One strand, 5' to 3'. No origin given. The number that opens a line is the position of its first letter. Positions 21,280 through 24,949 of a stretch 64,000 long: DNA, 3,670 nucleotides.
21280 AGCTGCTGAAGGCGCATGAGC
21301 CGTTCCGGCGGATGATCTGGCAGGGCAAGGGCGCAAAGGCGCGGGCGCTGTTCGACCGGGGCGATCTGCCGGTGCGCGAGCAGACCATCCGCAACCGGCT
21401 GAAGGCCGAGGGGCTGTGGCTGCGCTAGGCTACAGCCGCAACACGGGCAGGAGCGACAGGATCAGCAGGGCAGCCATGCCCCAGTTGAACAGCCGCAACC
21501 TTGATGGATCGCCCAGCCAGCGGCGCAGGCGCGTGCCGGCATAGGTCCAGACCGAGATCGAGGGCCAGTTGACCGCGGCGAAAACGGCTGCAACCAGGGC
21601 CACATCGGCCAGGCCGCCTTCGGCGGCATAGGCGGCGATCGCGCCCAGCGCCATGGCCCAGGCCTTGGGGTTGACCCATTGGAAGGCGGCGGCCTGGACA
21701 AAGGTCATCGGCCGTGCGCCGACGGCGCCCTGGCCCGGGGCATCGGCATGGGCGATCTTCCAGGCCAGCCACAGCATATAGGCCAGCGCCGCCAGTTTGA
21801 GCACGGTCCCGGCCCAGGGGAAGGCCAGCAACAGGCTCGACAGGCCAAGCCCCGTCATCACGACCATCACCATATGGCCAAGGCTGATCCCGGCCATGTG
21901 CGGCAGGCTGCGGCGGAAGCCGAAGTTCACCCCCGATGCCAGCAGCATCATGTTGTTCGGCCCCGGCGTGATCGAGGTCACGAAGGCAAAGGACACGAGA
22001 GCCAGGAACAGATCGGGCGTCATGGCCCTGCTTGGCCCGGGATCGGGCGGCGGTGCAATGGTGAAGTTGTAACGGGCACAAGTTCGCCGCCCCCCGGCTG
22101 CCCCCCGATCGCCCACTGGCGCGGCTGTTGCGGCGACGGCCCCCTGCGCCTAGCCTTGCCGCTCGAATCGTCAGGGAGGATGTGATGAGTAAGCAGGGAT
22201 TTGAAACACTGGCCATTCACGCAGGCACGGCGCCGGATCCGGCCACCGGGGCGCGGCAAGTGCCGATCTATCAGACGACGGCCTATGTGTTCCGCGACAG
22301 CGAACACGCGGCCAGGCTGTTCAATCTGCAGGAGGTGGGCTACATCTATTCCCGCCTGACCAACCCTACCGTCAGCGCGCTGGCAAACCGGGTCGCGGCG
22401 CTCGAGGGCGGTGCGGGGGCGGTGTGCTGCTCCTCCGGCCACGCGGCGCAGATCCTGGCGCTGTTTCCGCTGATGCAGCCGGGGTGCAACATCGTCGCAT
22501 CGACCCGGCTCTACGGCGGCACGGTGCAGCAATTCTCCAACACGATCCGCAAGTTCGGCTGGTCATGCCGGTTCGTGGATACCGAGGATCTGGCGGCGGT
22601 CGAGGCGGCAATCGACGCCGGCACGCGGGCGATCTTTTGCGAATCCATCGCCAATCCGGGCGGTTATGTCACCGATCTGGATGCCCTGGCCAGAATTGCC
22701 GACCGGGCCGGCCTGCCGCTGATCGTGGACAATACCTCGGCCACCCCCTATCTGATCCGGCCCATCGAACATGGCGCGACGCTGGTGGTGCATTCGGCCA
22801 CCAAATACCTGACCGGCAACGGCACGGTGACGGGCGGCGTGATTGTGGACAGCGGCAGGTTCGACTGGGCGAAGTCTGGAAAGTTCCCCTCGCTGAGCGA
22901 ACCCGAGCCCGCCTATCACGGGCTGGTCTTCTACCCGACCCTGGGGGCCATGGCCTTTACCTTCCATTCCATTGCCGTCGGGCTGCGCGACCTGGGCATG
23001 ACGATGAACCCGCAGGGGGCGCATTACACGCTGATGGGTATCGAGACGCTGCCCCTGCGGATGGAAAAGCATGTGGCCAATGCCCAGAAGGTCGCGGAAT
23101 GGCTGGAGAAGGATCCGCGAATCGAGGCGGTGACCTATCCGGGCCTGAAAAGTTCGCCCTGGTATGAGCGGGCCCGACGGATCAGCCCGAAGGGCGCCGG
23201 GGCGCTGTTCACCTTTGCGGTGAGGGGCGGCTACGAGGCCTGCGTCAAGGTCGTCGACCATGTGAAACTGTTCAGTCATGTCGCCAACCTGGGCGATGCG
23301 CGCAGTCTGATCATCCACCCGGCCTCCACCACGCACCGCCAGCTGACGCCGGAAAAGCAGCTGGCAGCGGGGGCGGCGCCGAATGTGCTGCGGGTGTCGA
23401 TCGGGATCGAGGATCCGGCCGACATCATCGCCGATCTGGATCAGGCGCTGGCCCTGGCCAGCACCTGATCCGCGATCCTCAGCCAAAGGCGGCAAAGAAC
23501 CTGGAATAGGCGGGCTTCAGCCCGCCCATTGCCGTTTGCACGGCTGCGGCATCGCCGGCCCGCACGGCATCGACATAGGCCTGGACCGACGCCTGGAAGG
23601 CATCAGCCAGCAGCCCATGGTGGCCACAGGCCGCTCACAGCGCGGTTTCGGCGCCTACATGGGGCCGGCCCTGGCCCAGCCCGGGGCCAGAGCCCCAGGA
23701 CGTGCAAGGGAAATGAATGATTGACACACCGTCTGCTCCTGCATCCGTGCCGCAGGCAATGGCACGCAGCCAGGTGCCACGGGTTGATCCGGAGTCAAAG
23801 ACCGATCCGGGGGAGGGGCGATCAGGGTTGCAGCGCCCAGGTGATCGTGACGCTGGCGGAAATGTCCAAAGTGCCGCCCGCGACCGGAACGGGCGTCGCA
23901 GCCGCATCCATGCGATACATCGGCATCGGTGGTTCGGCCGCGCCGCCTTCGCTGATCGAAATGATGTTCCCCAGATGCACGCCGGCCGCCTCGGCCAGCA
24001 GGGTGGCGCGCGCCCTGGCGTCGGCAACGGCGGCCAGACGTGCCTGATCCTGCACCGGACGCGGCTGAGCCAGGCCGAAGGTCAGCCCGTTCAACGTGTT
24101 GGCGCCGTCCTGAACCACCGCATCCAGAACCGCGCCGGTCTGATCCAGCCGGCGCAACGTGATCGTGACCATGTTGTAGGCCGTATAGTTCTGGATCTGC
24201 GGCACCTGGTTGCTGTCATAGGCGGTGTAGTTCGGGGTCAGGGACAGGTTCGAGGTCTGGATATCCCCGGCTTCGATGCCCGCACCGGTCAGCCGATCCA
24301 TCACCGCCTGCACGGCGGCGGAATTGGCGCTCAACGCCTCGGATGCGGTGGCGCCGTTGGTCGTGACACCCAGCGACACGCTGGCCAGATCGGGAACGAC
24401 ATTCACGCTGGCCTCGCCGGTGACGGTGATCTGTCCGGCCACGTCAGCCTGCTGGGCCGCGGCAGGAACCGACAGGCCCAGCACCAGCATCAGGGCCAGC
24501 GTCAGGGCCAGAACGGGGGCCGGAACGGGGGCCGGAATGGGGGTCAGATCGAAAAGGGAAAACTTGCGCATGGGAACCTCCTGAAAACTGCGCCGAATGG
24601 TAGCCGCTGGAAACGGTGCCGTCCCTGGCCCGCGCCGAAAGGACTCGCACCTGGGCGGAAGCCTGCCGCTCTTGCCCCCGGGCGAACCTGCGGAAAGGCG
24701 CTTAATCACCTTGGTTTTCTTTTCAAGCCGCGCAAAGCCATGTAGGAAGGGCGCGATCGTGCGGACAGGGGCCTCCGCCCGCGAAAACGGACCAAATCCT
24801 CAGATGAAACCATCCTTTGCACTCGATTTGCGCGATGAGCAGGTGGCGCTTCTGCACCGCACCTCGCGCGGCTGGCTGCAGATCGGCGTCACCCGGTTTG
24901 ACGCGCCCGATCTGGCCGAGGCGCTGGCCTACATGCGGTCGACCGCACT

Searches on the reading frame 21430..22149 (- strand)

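Call 84: search_protein_families(library=pfam, proteins=[window:21430-22149:-], max_evalue=0.0001)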
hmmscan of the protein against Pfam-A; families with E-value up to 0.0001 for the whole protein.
window:21430-22149:- (239 aa): 1 family
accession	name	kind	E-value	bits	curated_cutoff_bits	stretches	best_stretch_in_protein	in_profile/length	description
PF01810.24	LysE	-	1.4e-15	57.7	25.6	1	57-231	2-184/193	LysE type translocator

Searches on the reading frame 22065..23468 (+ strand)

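Call 84: search_protein_families(library=pfam, proteins=[window:22065-23468:+], max_evalue=0.0001)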
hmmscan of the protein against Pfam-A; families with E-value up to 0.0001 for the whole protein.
window:22065-23468:+ (467 aa): 3 families
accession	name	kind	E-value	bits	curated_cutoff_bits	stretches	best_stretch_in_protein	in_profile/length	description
PF01053.26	Cys_Met_Meta_PP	-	6.6e-123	410.5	27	1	47-462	1-380/381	Cys/Met metabolism PLP-dependent enzyme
PF01041.23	DegT_DnrJ_EryC1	-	4.5e-08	33.1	19.8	1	100-226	23-149/360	DegT/DnrJ/EryC1/StrS aminotransferase family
PF00155.27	Aminotran_1_2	-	3.7e-07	30.1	19.7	1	105-223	46-186/361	Aminotransferase class I and II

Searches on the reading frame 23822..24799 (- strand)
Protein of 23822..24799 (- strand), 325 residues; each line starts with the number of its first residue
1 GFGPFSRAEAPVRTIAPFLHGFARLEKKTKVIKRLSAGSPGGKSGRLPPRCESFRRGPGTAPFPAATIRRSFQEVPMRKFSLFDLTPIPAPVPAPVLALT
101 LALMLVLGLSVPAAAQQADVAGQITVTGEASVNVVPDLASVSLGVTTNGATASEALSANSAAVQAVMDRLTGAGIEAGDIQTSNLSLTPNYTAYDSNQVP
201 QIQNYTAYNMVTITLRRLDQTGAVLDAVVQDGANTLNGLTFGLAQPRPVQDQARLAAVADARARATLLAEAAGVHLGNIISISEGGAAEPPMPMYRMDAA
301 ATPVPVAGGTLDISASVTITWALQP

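Call 84: search_protein_families(library=pfam, proteins=[window:23822-24799:-], max_evalue=0.0001)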
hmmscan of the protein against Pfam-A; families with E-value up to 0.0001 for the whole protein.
window:23822-24799:- (325 aa): 1 family
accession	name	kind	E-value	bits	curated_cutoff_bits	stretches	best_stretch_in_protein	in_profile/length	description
PF04402.19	SIMPL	-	1.1e-58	199.3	25.2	1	124-321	1-205/205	Protein of unknown function (DUF541)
